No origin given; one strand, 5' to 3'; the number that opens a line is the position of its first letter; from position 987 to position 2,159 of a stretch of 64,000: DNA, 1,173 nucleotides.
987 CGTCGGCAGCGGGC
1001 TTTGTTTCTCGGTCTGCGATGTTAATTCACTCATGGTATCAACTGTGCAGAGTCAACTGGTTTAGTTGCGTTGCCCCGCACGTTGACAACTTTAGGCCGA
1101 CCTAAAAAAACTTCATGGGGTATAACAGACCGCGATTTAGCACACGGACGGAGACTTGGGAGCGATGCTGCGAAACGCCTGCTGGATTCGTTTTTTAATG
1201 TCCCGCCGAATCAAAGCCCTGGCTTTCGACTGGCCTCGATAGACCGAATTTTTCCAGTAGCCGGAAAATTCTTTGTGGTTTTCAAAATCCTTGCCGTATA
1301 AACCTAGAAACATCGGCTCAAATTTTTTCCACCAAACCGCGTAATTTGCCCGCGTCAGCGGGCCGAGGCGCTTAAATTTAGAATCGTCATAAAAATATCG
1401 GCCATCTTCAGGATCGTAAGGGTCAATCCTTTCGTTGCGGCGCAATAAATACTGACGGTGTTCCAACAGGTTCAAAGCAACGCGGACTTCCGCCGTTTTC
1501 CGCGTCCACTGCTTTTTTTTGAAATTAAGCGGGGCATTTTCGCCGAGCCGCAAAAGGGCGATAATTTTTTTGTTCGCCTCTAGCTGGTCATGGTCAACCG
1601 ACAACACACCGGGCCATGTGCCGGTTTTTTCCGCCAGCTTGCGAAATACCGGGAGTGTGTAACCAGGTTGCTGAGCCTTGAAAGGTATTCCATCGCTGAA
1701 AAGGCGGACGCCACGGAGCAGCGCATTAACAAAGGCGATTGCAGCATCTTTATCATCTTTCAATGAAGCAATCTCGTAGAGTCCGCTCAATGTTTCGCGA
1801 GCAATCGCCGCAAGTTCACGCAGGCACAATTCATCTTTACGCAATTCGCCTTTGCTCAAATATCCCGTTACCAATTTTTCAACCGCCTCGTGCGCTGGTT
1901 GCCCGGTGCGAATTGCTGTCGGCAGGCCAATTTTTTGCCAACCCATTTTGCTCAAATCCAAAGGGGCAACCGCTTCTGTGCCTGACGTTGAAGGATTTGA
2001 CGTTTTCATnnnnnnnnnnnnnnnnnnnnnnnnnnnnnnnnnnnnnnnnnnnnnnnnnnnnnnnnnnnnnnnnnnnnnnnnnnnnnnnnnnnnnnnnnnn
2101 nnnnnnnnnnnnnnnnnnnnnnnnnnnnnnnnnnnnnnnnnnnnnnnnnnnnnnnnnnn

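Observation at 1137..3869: Integrase-coupled operon of three diverged paralogs with a shared basic C-terminal module: candidate novel island cargo system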

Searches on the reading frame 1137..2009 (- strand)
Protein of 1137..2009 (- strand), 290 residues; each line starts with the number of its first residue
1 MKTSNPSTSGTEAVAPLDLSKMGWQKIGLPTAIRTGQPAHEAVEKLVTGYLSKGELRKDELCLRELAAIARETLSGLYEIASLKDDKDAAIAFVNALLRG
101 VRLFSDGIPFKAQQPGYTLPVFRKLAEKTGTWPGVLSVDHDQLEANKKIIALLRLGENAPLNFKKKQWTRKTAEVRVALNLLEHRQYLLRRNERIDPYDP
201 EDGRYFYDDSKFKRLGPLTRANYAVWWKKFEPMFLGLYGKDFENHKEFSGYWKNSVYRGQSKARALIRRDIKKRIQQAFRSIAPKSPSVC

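Call 4: search_protein_families(library=pfam, proteins=[window:1137-2009:-], max_evalue=1)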
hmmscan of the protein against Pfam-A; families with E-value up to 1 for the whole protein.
window:1137-2009:- (290 aa): 2 families
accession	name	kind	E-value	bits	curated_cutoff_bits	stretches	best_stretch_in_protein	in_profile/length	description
PF19303.5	Anticodon_3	-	0.14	12.4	23.5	0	49-105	27-83/152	Anticodon binding domain of methionyl tRNA ligase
PF04599.17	Pox_G5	-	0.14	11.6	27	1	123-143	178-198/425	Poxvirus G5 protein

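Call 5: search_protein_families(library=phrogs, proteins=[window:1137-2009:-], max_evalue=1)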
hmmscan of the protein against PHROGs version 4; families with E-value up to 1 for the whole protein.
window:1137-2009:- (290 aa): 1 family
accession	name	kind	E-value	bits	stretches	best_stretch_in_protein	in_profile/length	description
phrog_31741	-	unknown function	0.071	14.4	1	240-285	48-91/103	-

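Call 7: search_protein_families(library=ncbifam, proteins=[window:1137-2009:-], max_evalue=1)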
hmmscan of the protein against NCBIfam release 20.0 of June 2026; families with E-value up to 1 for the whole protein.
window:1137-2009:- (290 aa): 0 families

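Call 8: search_protein_families(library=padloc, proteins=[window:1137-2009:-], max_evalue=1)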
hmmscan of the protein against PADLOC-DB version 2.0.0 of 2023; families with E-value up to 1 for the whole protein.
window:1137-2009:- (290 aa): 0 families

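Call 9: search_solved_structures(query=A1, max_evalue=10)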
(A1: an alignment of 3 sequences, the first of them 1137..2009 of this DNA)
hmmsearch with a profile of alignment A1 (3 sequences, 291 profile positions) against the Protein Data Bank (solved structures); distinct sequences matched with E-value up to 10: 1.
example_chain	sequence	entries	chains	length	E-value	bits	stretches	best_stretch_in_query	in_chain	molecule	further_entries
6fdl_A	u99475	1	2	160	0.45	13.3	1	49-130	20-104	Meiosis regulator and mRNA stability factor 1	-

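Call 10: find_homologous_proteins(query=A1, max_evalue=0.001)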
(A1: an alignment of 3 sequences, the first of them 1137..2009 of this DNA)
Query A1 (3 sequences) (290 aa, profile of the alignment): 47 proteins with E <= 0.001 among 8000 candidates.
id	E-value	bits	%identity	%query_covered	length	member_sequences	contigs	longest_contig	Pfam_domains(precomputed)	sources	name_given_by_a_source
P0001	4.9e-128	445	38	58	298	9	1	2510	-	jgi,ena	-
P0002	2.1e-127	443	38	58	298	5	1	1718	-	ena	-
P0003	3.6e-127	442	38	57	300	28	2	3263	-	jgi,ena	jgi:hypothetical protein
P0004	1.8e-126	440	41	58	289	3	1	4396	-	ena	-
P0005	3.1e-125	436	39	58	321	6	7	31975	-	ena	-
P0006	6.2e-124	431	33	79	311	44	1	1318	-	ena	-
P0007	8.0e-124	431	38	72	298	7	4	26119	-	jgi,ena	jgi:hypothetical protein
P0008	5.1e-122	425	38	58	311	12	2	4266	-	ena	-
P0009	1.5e-121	424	38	72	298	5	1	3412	-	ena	-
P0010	4.1e-121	422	100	100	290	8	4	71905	-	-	-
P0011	4.4e-120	419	39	72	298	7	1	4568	-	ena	-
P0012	1.1e-119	417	45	58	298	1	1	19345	-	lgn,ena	-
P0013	2.6e-118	413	41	58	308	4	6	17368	-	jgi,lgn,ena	jgi:hypothetical protein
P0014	6.3e-118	412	41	58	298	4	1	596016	-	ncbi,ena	-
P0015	3.3e-114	400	38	58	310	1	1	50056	-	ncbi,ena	-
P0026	6.6e-93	330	40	58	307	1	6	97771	-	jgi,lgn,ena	jgi:hypothetical protein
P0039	4.9e-60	222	34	58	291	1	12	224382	-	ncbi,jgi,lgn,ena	-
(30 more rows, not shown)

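Call 15: find_encoding_contigs(protein=P0014, flank=10000, max_places=3)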
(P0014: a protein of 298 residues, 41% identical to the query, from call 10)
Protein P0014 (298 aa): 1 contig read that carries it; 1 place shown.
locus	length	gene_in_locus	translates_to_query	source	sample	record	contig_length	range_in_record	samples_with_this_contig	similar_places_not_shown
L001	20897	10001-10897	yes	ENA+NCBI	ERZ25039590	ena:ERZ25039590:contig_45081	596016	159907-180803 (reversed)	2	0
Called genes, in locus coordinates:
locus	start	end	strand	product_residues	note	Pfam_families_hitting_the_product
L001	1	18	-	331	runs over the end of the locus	PF07963:N_methyl (weak), PF07596:SBP_bac_10 (faint)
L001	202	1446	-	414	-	PF04542:Sigma70_r2, PF04545:Sigma70_r4, PF08281:Sigma70_r4_2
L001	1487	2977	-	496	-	PF04542:Sigma70_r2 (weak), PF04545:Sigma70_r4, PF08281:Sigma70_r4_2, PF12543:DUF3738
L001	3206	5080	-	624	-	PF00455:DeoRC (faint), PF02550:AcetylCoA_hydro, PF13336:AcetylCoA_hyd_C, PF13302:Acetyltransf_3 (weak), PF00583:Acetyltransf_1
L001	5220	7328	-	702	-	PF02629:CoA_binding, PF13380:CoA_binding_2, PF13607:Succ_CoA_lig, PF19045:Ligase_CoA_2, PF13549:ATP-grasp_5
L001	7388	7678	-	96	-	-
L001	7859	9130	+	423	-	PF22823:MrpR_C_cat (faint), PF00589:Phage_integrase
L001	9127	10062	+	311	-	-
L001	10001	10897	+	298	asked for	-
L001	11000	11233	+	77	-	-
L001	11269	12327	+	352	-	-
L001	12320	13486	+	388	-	PF13481:AAA_25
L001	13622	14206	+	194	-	-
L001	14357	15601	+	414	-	-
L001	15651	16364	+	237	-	PF18928:DUF5677 (weak)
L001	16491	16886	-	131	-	PF20213:DUF6573 (weak)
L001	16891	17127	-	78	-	-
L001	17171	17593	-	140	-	-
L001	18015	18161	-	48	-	-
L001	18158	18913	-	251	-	-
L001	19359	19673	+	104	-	PF04845:PurA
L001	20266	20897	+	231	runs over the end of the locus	PF02586:SRAP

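Call 16: find_encoding_contigs(protein=P0039, flank=10000, max_places=3)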
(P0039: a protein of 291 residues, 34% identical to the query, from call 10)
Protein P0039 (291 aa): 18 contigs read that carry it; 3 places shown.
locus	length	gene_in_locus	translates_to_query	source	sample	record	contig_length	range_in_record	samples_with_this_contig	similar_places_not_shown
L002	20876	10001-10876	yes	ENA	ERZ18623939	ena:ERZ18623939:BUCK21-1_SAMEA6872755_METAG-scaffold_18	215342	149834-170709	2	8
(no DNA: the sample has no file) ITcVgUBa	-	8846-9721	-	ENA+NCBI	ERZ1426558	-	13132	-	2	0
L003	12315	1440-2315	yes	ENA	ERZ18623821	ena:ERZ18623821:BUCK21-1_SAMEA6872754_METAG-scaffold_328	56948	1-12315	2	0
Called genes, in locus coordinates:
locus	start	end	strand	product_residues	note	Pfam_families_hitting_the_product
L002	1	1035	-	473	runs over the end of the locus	PF07690:MFS_1, PF00854:PTR2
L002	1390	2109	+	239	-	PF13489:Methyltransf_23, PF00891:Methyltransf_2, PF01209:Ubie_methyltran, PF05175:MTS, PF13847:Methyltransf_31, PF08241:Methyltransf_11, PF08242:Methyltransf_12, PF13649:Methyltransf_25, +2 more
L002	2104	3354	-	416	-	PF00291:PALP, PF01842:ACT (weak)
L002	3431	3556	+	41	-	-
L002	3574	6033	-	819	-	PF00989:PAS (faint), PF13188:PAS_8 (faint), PF13426:PAS_9 (weak), PF00512:HisKA, PF02518:HATPase_c, PF00072:Response_reg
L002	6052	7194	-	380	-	PF08495:FIST, PF10442:FIST_C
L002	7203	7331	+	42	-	-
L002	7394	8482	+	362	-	-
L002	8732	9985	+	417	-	PF00589:Phage_integrase (weak)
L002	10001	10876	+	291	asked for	-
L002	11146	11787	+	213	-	PF11300:DUF3102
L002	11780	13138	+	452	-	-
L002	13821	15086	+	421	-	PF05154:TM2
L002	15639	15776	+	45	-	-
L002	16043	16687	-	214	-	-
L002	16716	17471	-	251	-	PF01557:FAA_hydrolase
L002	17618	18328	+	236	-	PF05635:23S_rRNA_IVP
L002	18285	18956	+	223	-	PF13263:PHP_C (weak)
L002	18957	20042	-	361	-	PF03054:tRNA_Me_trans, PF20259:tRNA_Me_trans_M, PF20258:tRNA_Me_trans_C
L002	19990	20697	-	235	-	-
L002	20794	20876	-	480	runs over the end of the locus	PF04542:Sigma70_r2, PF04545:Sigma70_r4, PF08281:Sigma70_r4_2, PF12543:DUF3738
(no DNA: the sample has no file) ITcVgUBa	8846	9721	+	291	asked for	-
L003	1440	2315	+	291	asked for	-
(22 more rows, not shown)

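Call 17: find_encoding_contigs(protein=P0026, flank=10000, max_places=3)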
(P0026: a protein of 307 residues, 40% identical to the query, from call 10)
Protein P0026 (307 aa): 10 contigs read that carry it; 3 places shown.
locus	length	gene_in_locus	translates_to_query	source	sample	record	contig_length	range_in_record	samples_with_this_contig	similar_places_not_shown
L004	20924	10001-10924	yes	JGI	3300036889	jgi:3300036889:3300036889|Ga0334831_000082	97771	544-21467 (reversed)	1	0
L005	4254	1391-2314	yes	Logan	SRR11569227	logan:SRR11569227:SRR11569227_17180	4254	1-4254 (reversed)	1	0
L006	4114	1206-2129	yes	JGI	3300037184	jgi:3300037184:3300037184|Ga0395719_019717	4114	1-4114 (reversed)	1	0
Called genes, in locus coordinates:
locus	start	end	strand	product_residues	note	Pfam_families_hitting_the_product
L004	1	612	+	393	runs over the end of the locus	PF05140:ResB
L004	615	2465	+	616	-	PF01578:Cytochrom_C_asm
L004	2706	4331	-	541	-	PF04616:Glyco_hydro_43, PF17851:GH43_C2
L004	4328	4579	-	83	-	-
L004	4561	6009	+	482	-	PF00795:CN_hydrolase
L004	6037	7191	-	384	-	PF03054:tRNA_Me_trans, PF20259:tRNA_Me_trans_M, PF20258:tRNA_Me_trans_C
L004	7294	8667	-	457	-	PF04545:Sigma70_r4, PF08281:Sigma70_r4_2 (weak), PF12543:DUF3738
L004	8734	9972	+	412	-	PF00589:Phage_integrase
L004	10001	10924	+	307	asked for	-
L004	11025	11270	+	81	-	-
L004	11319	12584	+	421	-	PF09250:Prim-Pol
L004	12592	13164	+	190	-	-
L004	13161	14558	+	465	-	PF03237:Terminase_6N (faint)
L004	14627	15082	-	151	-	-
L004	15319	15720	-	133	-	PF20213:DUF6573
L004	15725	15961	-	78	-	-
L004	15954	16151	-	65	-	-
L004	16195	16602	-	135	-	-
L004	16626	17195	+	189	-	-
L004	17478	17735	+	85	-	-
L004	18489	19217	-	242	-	-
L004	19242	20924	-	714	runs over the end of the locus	PF15902:Sortilin-Vps10 (faint)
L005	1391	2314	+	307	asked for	-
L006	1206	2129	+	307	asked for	-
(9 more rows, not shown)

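Call 18: find_encoding_contigs(protein=P0010, flank=10000, max_places=4)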
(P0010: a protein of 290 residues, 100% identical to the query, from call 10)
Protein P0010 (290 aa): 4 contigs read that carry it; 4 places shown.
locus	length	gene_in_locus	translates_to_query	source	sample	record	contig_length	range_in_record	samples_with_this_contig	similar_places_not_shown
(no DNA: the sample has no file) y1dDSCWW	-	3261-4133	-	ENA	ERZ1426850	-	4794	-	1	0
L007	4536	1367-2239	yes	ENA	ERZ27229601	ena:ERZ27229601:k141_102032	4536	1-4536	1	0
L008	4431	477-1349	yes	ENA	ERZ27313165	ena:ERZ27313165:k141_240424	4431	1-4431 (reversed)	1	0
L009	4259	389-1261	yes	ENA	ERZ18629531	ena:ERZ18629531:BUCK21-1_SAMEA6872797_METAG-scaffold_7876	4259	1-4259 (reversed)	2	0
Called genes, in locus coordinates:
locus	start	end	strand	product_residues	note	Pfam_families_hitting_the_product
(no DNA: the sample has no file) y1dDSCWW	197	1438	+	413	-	PF00589:Phage_integrase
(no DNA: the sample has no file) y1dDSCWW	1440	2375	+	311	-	-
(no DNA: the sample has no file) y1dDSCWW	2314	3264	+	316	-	-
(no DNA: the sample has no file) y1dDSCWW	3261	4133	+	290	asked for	-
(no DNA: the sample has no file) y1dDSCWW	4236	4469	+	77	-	-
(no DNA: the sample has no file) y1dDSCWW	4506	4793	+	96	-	?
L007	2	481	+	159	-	?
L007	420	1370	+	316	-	-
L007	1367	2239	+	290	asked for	-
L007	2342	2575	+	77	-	-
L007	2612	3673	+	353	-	-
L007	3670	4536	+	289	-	?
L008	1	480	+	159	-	?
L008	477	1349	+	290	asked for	-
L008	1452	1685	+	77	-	-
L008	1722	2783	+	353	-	-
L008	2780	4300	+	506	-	PF19263:DUF5906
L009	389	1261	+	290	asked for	-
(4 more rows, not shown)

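Call 68: search_protein_families(library=pfam, proteins=[L008:1722-2783:+, L008:2780-4300:+, L001:11269-12327:+, L001:12320-13486:+, L001:13622-14206:+, L001:14357-15601:+, L001:15651-16364:+, L004:12592-13164:+, L004:13161-14558:+, L002:11780-13138:+], max_evalue=0.01)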
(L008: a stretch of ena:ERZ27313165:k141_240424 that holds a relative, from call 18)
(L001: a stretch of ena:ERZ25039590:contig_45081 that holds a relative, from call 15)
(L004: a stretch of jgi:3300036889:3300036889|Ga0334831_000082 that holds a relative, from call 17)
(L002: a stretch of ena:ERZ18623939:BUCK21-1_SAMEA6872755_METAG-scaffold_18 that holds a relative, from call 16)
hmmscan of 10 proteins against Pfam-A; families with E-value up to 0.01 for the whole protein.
L008:1722-2783:+ (353 aa): 1 family
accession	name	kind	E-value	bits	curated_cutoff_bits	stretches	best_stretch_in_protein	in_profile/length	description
PF21128.4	MCM4_WHD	-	0.0078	16.7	24.4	0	111-157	10-60/75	MCM4, winged helix domain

L008:2780-4300:+ (506 aa): 3 families
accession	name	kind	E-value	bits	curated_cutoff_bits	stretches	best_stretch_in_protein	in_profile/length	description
PF19263.5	DUF5906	-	7.4e-12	46.4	27.6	1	244-358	1-114/114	Family of unknown function (DUF5906)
PF08706.16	D5_N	-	2.2e-05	25.2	22.4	1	127-211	57-140/145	D5 N terminal like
PF03288.22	Pox_D5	-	0.0017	19.2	21.4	1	425-474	4-54/86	Poxvirus D5 protein-like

L001:11269-12327:+ (352 aa): 0 families

L001:12320-13486:+ (388 aa): 1 family
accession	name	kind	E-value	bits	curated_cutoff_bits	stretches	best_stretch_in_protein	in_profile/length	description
PF13481.12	AAA_25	-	1.1e-17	64.8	27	1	41-214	16-193/195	AAA domain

L001:13622-14206:+ (194 aa): 1 family
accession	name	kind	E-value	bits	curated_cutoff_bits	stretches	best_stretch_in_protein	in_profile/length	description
PF10668.15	Phage_terminase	-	0.00024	21.2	22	1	17-59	11-55/67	Phage terminase small subunit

L001:14357-15601:+ (414 aa): 1 family
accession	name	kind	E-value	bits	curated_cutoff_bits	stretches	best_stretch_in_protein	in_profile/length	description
PF03237.21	Terminase_6N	-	4.4e-05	23.7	22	1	60-208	60-210/215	Terminase large subunit, T4likevirus-type, N-terminal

L001:15651-16364:+ (237 aa): 2 families
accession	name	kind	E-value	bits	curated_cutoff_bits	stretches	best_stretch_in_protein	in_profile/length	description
PF18928.5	DUF5677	-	1.1e-06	29.3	27.1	1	38-178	3-155/166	Family of unknown function (DUF5677)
PF07918.16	CAP160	-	0.0032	17.6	25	1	217-235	2-20/27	CAP160 repeat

L004:12592-13164:+ (190 aa): 0 families

L004:13161-14558:+ (465 aa): 1 family
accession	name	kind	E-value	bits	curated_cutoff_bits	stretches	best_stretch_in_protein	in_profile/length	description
PF03237.21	Terminase_6N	-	2.2e-05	24.7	22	1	111-259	60-210/215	Terminase large subunit, T4likevirus-type, N-terminal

L002:11780-13138:+ (452 aa): 0 families

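Call 69: search_protein_families(library=phrogs, proteins=[L001:11269-12327:+, L001:12320-13486:+, L001:13622-14206:+, L001:14357-15601:+, L001:15651-16364:+, L001:16491-16886:-, L001:17171-17593:-, L001:18158-18913:-, L008:1722-2783:+, L008:2780-4300:+], max_evalue=0.001)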
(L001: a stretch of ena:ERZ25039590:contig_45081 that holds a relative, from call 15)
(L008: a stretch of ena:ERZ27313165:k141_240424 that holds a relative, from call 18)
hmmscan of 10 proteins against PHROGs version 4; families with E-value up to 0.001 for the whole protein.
L001:11269-12327:+ (352 aa): 1 family
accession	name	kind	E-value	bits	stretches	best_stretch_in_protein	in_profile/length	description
phrog_2597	-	DNA, RNA and nucleotide metabolism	4.9e-15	56.1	1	219-320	214-317/747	DNA primase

L001:12320-13486:+ (388 aa): 6 families
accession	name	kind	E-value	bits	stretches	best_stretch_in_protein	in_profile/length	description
phrog_239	-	DNA, RNA and nucleotide metabolism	9e-11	42.4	1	59-308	358-625/801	DNA primase/helicase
phrog_3123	-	unknown function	2.1e-10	40.8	1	50-215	332-509/583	-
phrog_906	-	DNA, RNA and nucleotide metabolism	4.3e-09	36.7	1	54-214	522-675/872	DNA polymerase/primase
phrog_13004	-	unknown function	4.9e-09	36.5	1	46-213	120-290/363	-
phrog_2597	-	DNA, RNA and nucleotide metabolism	5e-07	29.6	1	29-217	338-520/747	DNA primase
phrog_25693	-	unknown function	6.5e-06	26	1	52-226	43-224/405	-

L001:13622-14206:+ (194 aa): 1 family
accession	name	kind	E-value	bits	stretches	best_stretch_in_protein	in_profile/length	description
phrog_6299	-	head and packaging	1.3e-22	81.7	1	3-152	8-155/193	terminase small subunit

L001:14357-15601:+ (414 aa): 4 families
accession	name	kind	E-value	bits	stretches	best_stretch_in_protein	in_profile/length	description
phrog_979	-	head and packaging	1.2e-24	88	1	5-257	171-475/642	terminase large subunit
phrog_5653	-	head and packaging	2.4e-08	34.9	1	196-294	1-82/199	terminase large subunit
phrog_3717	-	head and packaging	2.6e-07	31.4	1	7-242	30-267/277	terminase large subunit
phrog_9526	-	head and packaging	0.00051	20.6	0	71-139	100-167/280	terminase large subunit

L001:15651-16364:+ (237 aa): 0 families

L001:16491-16886:- (131 aa): 0 families

L001:17171-17593:- (140 aa): 0 families

L001:18158-18913:- (251 aa): 0 families

L008:1722-2783:+ (353 aa): 1 family
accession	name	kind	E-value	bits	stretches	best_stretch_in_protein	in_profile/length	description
phrog_2597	-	DNA, RNA and nucleotide metabolism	4.2e-16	59.6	1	221-322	214-317/747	DNA primase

L008:2780-4300:+ (506 aa): 10 families
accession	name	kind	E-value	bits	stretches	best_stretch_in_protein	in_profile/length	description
phrog_864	-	DNA, RNA and nucleotide metabolism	2.5e-49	169.6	1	87-473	228-596/1064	DNA primase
phrog_1156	-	DNA, RNA and nucleotide metabolism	5.1e-48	165.3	1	136-502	454-822/855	DNA primase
phrog_1829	-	DNA, RNA and nucleotide metabolism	9.8e-39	134.1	1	142-504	407-754/772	DNA primase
phrog_6088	-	DNA, RNA and nucleotide metabolism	9e-37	127.9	1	45-473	310-742/772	DNA primase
phrog_2478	-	DNA, RNA and nucleotide metabolism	2.6e-26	93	1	171-471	513-816/854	DNA polymerase/primase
phrog_7601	-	unknown function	6.9e-25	89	1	223-471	4-248/289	-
phrog_1883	-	DNA, RNA and nucleotide metabolism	2.3e-15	57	1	217-470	469-723/756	DNA helicase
phrog_16950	-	DNA, RNA and nucleotide metabolism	4.7e-08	32.4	1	138-472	454-805/843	DNA primase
phrog_16213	-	DNA, RNA and nucleotide metabolism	5.6e-07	29.2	1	164-326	313-482/732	DNA primase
phrog_12939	-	DNA, RNA and nucleotide metabolism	0.00014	22.7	1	219-325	193-298/368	DNA primase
